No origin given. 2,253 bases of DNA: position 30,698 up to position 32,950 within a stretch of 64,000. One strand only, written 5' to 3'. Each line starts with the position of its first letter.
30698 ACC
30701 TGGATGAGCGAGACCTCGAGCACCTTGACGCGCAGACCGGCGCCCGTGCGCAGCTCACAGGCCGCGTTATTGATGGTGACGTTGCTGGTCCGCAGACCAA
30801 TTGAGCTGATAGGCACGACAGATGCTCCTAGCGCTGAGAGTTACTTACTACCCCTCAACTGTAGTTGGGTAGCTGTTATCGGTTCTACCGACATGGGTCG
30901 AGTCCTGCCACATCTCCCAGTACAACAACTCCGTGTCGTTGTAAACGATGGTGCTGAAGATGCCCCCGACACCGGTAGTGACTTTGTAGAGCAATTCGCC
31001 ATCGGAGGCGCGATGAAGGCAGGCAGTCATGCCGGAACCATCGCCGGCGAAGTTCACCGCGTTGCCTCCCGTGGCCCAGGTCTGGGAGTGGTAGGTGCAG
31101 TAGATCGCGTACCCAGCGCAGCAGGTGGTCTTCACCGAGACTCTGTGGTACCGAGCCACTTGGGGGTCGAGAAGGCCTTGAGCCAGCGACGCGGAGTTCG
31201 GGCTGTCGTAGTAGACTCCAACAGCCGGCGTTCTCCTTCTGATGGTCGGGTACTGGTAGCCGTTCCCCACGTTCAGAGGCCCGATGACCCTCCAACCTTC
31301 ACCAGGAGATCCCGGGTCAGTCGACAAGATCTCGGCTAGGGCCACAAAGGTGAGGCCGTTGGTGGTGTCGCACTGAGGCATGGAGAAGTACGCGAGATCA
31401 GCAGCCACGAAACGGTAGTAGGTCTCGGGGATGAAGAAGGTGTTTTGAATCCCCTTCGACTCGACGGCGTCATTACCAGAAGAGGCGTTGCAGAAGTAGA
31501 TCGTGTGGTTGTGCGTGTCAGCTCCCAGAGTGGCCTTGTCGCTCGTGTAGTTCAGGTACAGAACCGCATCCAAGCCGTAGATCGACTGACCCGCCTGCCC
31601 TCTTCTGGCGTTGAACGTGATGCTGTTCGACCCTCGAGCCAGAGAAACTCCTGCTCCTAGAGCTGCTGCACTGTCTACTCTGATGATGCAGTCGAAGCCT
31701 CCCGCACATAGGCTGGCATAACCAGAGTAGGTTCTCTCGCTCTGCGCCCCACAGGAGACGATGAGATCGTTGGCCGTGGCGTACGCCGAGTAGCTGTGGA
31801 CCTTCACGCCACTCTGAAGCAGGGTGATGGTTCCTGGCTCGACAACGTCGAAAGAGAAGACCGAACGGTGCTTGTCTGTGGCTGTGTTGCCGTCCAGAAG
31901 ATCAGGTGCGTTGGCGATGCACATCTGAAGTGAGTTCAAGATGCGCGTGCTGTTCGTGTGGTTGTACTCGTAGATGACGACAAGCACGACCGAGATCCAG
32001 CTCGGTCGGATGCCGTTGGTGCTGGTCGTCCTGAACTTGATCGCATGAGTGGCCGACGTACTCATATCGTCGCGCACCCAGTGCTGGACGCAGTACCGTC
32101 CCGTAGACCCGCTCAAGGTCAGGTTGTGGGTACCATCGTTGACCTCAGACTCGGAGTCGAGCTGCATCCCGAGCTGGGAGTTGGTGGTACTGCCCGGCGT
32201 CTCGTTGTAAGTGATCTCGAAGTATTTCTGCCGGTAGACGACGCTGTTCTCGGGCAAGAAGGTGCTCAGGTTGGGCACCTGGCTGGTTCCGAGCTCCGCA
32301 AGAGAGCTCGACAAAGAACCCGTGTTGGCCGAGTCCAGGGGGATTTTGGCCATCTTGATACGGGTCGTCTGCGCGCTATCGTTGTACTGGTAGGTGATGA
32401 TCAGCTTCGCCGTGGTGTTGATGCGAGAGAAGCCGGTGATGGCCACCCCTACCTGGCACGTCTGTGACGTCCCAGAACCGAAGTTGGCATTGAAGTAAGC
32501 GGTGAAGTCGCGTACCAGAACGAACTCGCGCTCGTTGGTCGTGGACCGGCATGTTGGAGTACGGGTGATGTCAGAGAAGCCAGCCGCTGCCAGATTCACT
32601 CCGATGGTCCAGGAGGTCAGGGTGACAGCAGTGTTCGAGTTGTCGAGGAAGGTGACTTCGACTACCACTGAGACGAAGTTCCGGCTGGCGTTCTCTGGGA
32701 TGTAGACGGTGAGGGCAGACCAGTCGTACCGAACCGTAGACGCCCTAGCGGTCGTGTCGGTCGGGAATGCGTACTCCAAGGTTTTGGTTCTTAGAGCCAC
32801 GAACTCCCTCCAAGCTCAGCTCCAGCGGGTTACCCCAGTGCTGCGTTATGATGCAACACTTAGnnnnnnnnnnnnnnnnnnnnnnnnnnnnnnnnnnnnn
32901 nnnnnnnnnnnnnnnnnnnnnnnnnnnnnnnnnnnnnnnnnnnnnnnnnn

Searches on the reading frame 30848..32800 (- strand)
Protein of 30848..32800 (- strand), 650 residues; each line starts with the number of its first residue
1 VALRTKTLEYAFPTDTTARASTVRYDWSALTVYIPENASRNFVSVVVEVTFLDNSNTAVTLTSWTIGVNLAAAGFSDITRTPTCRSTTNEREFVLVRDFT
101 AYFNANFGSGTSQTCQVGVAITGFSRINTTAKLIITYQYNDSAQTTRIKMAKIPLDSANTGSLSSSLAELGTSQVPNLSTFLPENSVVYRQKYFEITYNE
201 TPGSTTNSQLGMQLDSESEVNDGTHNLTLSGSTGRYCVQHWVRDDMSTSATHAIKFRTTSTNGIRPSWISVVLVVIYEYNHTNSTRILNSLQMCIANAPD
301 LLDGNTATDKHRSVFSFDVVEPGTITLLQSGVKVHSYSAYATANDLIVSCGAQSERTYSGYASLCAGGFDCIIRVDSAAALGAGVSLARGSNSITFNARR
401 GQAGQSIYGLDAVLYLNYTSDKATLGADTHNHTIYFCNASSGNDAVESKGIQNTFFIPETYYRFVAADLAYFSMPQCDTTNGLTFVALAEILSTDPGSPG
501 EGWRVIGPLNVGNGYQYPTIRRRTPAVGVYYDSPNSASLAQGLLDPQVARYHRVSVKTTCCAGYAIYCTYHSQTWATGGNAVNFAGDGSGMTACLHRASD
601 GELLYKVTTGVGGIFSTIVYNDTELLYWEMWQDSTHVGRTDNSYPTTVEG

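Call 4: search_protein_families(library=pfam, proteins=[window:30848-32800:-], max_evalue=0.1)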
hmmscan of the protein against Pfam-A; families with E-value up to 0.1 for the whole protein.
window:30848-32800:- (650 aa): 1 family
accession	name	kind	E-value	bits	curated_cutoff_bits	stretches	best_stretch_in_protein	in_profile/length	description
PF18957.6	RibLong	-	0.098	13.9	27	0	21-62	46-89/93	Long Rib domain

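Call 5: search_protein_families(library=phrogs, proteins=[window:30848-32800:-], max_evalue=0.1)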
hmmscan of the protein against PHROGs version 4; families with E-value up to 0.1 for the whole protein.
window:30848-32800:- (650 aa): 0 families

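Call 10: search_dna_similar(query=window:30848-32800:-, collection=phages, mode=protein, max_evalue=0.001)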
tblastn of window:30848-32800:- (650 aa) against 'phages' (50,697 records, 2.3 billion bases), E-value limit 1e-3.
Records with a match: 2; places in all: 4; records where one place covers at least 80% of the query: 2.
Best place of each record, by identity: <60% 2.
By first word of the organism name: uncultured 2.
By host as written in the record: - 2.
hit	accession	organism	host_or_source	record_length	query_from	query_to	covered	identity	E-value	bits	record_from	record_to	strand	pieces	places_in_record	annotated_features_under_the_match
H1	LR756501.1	uncultured phage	metagenomic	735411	1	640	98%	28.4%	3e-32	140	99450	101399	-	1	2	record has no annotation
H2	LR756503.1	uncultured phage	metagenomic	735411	1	640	98%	28.4%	3e-32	140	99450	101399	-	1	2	record has no annotation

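Call 12: find_homologous_proteins(query=window:30848-32800:-)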
Query window:30848-32800:- (650 aa): 221 proteins with E <= 0.001 among 8000 candidates; the best 120 are listed.
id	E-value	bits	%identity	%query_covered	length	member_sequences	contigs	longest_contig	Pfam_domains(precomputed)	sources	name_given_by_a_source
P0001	0.0e+0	1455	100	99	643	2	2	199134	-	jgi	jgi:hypothetical protein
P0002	1.4e-170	587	48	98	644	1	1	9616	-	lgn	-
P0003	3.8e-142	493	43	99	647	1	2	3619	-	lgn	-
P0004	3.5e-124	433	41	99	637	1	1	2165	-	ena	-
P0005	2.7e-123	431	41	99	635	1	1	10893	-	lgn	-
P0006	1.0e-121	425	40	99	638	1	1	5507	-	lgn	-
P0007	2.3e-119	418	41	99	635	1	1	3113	-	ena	-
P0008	4.0e-119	417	40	99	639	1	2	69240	-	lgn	-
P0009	5.2e-118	413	40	99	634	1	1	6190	-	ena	-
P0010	1.8e-117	411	40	99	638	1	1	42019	-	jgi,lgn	jgi:hypothetical protein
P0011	3.3e-117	410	38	99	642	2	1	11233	-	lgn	-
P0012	9.1e-115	402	39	99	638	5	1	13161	-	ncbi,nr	ncbi:hypothetical protein MUP77_01985 [Candidatus Bathyarchaeota archaeon]|nr:hypothetical protein [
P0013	2.6e-114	401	39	98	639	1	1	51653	-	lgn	-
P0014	3.4e-113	397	39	99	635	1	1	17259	-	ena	-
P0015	1.4e-112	395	40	99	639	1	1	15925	-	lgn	-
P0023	9.6e-110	386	39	99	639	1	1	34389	-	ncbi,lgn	-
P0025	2.6e-108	381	39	99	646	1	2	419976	-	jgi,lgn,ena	jgi:hypothetical protein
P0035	1.7e-105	372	38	99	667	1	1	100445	-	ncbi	ncbi:MAG: hypothetical protein ACOYB2_10530 [Limnohabitans sp.]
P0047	4.2e-101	357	38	99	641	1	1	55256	-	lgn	-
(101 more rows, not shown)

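Call 19: search_solved_structures(query=A1, max_evalue=1)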
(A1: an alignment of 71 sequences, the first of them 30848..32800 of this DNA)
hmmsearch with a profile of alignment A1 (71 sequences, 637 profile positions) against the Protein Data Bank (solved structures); distinct sequences matched with E-value up to 1: 3.
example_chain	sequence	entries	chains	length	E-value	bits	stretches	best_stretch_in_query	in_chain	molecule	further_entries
8h36_A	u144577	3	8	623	0.48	11.8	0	95-140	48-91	Kelch repeat and BTB domain-containing protein 2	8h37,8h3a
8gq6_A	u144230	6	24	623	0.49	11.8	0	95-140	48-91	Kelch repeat and BTB domain-containing protein 2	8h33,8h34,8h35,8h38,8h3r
8h3f_I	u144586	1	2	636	0.52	11.7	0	95-140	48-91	Kelch repeat and BTB domain-containing protein 2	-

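Call 21: find_encoding_contigs(protein=P0025, flank=10000, max_places=2)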
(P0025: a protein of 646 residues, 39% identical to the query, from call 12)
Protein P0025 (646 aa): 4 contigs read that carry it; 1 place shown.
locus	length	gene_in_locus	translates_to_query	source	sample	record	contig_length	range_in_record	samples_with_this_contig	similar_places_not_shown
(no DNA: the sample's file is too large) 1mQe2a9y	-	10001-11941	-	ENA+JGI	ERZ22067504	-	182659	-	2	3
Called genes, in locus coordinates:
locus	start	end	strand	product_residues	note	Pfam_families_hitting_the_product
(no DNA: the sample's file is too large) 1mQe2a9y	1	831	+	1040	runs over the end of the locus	-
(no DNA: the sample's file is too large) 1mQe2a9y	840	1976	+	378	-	-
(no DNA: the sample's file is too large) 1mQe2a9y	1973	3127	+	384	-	-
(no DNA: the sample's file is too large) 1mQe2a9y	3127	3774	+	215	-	-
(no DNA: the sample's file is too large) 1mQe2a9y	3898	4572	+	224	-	-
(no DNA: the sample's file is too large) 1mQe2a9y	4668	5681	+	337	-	PF25209:Phage_capsid_4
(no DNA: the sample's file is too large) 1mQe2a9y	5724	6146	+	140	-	-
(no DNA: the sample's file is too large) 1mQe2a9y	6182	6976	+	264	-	-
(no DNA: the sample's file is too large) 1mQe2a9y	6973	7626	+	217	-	-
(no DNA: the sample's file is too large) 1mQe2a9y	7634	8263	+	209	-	-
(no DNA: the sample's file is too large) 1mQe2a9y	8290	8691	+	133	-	PF22725:GFO_IDH_MocA_C3 (faint)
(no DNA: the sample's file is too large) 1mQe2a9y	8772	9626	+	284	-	PF01381:HTH_3, PF12844:HTH_19 (weak), PF13392:HNH_3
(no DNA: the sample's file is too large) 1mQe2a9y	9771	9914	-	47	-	-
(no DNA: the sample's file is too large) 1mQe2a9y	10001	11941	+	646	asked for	-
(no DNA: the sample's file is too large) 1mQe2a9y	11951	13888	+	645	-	-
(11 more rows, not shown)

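Call 31: predict_structure(alignment_id=A1)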
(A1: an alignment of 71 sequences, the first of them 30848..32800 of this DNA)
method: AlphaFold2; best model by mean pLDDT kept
length: 650 residues; sequences in the alignment: 71
mean_pLDDT: 91.8   pTM: 0.93
mean pLDDT of the five models: 91.8, 91.6, 90.7, 90.2, 89.6
residues with pLDDT >= 90: 485; 70-90: 141; 50-70: 22; < 50: 2
segments of 3 or more residues with pLDDT < 50: none
pLDDT, mean of each block of 10 residues (from residue 1): 93 97 97 95 97 89 96 95 84 94 96 98 96 97 93 96 94 95 98 96 87 96 85 85 97 96 91 98 98 94 93 96 97 89 86 94 78 96 95 97 89 98 95 94 81 84 94 80 86 88 88 70 90 83 89 88 93 94 91 95 94 94 95 88 78
secondary structure, 60 per line:
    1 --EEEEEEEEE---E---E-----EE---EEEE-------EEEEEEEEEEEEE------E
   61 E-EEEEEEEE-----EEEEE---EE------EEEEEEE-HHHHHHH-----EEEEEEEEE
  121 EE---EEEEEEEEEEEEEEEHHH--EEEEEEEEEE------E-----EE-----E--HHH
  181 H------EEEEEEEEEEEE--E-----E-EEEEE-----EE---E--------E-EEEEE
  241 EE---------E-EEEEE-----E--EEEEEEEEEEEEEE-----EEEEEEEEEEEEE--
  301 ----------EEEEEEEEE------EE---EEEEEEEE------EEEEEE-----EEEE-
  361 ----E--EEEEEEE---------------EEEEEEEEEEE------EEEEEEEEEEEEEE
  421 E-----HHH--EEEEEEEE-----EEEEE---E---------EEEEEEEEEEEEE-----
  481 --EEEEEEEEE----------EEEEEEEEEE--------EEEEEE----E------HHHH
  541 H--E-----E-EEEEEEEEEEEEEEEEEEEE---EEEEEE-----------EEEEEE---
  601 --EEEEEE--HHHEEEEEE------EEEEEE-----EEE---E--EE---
elements in order: E3-11 E30-33 E41-53 E63-70 E76-80 E92-98 H100-106 E112-122 E126-140 E146-155 H178-181 E188-199 E210-214 E236-242 E254-258 E267-280 E286-298 E311-319 E331-338 E345-350 E356-359 E368-374 E390-400 E407-421 E432-439 E445-449 E463-475 E483-491 E502-511 E520-525 H537-541 E552-571 E575-580 E592-597 E603-608 E614-619 E626-631 E637-639

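Call 42: find_related_loci(query=A1, collection=viral_contigs, flank=10000)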
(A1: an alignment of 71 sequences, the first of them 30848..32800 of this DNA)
Query A1 (650 aa) in viral_contigs; peptide patterns used: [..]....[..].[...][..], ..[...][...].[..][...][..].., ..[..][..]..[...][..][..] (x = any residue, [..] = any of these).
117 stretches matched a pattern; 59 encode a relative of the query (tblastn E <= 1e-3); 58 distinct loci.
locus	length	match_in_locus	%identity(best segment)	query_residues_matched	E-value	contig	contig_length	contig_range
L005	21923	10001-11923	37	1-646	1e-109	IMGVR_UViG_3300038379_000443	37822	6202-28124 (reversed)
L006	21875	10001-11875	38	1-642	3e-107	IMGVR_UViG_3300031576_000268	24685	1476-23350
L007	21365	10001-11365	43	1-462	3e-94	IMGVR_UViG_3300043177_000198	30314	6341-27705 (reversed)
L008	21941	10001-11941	36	1-646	2e-93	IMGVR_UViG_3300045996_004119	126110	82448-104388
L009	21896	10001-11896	36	4-642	3e-89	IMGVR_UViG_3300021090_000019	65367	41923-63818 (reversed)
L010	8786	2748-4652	35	1-645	9e-88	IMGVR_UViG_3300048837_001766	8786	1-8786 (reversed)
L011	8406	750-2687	35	1-642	8e-86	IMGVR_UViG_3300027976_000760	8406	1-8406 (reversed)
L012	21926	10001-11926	34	1-642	6e-83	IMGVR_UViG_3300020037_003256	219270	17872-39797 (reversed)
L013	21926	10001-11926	37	1-640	2e-82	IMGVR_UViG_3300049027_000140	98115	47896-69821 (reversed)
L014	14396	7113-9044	34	1-645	8e-82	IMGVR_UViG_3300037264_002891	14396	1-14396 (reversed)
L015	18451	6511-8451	33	1-642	3e-81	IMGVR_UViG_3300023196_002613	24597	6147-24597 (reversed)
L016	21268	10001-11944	34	1-640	1e-78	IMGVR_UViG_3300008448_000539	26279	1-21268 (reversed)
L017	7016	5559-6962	39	1-466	2e-77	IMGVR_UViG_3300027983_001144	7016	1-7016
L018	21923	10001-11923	32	1-642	1e-76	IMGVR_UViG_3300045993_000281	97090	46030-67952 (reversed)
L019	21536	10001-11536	37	1-504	1e-72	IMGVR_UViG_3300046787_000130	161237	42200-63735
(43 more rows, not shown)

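Call 52: search_protein_families(library=pfam, alignment_id=A3, max_evalue=0.001)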
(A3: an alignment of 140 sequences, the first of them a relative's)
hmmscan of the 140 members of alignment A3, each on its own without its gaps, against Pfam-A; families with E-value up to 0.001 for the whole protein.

A. member 1, L005:8355-8828:+ (158 aa): 0 families

B. families by the number of members that match (of 140 scanned): 64 families (the first 25 are shown)
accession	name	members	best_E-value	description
PF13489.12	Methyltransf_23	3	1.8e-11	Methyltransferase domain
PF13649.12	Methyltransf_25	3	1.8e-08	Methyltransferase domain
PF11397.14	GlcNAc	2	6e-70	Glycosyltransferase (GlcNAc)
PF01981.21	PTH2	2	5.5e-35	Peptidyl-tRNA hydrolase PTH2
PF13229.12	Beta_helix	2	2.1e-22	Right handed beta helix region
PF01471.23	PG_binding_1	2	8.7e-17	Putative peptidoglycan binding domain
PF00535.33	Glycos_transf_2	2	2.9e-15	Glycosyl transferase family 2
PF13385.13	Laminin_G_3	2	2.5e-13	Concanavalin A-like lectin/glucanases superfamily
PF05048.19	NosD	2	2.7e-12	Periplasmic copper-binding protein (NosD)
PF13432.12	TPR_16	2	2.9e-07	Tetratricopeptide repeat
PF08241.18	Methyltransf_11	2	3.8e-07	Methyltransferase domain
PF00041.27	fn3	2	5e-06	Fibronectin type III domain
PF14559.12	TPR_19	2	0.00016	Tetratricopeptide repeat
PF08242.18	Methyltransf_12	2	0.00033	Methyltransferase domain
PF17164.10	DUF5122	1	1.8e-88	Domain of unknown function (DUF5122) beta-propeller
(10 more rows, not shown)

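Call 64: find_encoding_contigs(protein=P0010, flank=10000, max_places=1)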
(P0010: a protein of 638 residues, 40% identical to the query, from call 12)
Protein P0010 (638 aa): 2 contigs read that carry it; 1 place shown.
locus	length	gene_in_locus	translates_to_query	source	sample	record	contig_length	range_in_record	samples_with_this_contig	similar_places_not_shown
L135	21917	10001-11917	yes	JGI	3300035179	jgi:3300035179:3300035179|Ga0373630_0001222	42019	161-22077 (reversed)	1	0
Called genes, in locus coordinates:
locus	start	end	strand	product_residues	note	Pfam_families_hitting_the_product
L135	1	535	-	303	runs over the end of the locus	-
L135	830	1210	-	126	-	-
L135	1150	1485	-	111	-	-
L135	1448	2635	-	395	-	-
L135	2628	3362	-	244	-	-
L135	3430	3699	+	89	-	-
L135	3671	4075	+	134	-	-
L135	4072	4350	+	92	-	-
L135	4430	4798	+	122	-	-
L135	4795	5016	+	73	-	-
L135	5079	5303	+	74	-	-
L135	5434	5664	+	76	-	-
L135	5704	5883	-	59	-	-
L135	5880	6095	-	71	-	-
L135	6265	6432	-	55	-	-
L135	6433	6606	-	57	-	-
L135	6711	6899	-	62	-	-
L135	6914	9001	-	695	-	PF18998:Flg_new_2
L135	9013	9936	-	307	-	PF11790:Glyco_hydro_cc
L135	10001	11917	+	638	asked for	-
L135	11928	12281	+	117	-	-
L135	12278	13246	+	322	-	-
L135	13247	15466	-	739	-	PF13489:Methyltransf_23 (weak), PF08241:Methyltransf_11, PF13649:Methyltransf_25, PF08241:Methyltransf_11, PF13649:Methyltransf_25 (weak), PF13439:Glyco_transf_4, PF00534:Glycos_transf_1, PF13692:Glyco_trans_1_4, +2 more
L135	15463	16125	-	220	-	PF13489:Methyltransf_23 (weak), PF03269:DUF268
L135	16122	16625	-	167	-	PF13489:Methyltransf_23 (weak), PF08241:Methyltransf_11, PF13649:Methyltransf_25, PF08242:Methyltransf_12 (weak)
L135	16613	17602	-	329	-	PF13439:Glyco_transf_4 (weak), PF00534:Glycos_transf_1, PF13692:Glyco_trans_1_4, PF13524:Glyco_trans_1_2 (weak)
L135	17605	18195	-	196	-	-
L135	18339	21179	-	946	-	-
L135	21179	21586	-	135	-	-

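Call 65: find_encoding_contigs(protein=P0023, flank=10000, max_places=1)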
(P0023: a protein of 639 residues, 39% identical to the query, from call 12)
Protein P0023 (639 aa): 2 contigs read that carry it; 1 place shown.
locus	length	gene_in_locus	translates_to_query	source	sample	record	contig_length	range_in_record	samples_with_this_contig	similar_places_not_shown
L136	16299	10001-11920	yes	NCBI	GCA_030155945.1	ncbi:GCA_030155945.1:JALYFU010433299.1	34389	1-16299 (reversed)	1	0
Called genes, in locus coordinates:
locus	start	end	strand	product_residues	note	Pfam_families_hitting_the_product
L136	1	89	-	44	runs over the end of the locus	-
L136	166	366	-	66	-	-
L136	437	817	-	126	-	-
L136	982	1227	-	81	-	-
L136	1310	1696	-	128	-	-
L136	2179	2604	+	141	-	-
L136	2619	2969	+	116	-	-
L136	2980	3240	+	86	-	-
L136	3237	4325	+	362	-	-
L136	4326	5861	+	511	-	-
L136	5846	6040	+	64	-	-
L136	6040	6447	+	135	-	-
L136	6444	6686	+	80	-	-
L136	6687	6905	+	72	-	-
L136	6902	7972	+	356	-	-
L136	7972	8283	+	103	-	PF23987:Phage_holin_10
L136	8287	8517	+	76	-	-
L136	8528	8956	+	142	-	PF23140:Gp80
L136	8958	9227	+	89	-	-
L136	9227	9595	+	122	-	-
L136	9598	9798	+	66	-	-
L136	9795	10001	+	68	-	-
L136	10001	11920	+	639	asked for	-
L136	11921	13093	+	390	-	-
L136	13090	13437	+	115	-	PF23148:Gp77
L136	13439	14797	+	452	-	PF06381:Phage_portal_3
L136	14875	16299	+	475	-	?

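Call 66: find_encoding_contigs(protein=P0047, flank=10000, max_places=1)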
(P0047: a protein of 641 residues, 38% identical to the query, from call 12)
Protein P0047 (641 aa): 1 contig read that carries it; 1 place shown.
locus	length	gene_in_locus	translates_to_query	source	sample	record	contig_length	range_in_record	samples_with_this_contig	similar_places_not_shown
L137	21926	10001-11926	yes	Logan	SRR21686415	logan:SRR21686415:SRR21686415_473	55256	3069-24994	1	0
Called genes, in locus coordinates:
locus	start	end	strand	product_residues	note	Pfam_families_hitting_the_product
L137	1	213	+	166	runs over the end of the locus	-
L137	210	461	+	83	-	-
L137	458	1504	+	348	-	PF20706:GT4-conflict, PF13692:Glyco_trans_1_4, PF00534:Glycos_transf_1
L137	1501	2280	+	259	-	PF13489:Methyltransf_23, PF08241:Methyltransf_11 (weak), PF13649:Methyltransf_25 (faint)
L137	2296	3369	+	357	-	PF18906:Phage_tube_2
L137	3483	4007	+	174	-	-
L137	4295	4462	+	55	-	-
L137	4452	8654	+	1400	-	-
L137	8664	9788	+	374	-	-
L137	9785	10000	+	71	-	-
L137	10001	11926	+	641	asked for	-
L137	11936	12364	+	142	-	-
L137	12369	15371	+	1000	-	-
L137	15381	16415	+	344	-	-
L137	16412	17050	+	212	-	-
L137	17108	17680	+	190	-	-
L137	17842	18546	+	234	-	-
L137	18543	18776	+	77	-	-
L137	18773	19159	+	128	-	-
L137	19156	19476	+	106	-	-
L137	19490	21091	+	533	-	PF00004:AAA (weak)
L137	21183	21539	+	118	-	-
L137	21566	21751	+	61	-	PF11211:DUF2997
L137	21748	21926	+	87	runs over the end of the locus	-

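Call 76: find_encoding_contigs(protein=P0013, flank=10000, max_places=1)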
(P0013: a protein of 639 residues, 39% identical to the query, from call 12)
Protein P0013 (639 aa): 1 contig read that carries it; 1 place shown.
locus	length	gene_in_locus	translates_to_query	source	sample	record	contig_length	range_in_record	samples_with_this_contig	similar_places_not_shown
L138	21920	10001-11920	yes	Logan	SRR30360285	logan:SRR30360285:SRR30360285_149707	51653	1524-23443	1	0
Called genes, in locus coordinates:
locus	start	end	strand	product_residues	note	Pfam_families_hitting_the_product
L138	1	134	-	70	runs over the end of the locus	-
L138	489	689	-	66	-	-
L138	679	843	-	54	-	-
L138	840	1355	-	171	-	PF00929:RNase_T (weak), PF16473:Rv2179c-like (weak)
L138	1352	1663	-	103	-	-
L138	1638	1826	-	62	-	-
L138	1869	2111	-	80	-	-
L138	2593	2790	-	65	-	-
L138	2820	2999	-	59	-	-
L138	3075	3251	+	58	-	-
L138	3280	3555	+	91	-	-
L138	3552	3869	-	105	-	-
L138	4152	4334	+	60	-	-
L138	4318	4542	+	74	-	-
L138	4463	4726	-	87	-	-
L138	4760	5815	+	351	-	PF00154:RecA_N, PF08423:Rad51, PF13481:AAA_25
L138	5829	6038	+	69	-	-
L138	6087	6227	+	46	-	-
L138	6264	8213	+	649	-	PF04860:Phage_portal (weak)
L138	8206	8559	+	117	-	-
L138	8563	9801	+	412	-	-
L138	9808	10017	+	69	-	-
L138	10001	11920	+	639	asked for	-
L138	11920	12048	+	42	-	-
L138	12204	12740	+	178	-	-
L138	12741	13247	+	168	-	-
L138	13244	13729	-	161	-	-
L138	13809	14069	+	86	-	-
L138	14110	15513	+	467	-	-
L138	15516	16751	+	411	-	-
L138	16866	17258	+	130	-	-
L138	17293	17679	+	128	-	-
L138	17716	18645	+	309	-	PF00041:fn3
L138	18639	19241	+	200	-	-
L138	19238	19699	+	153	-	-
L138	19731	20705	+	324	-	PF18906:Phage_tube_2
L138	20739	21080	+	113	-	-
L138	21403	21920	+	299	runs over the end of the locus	-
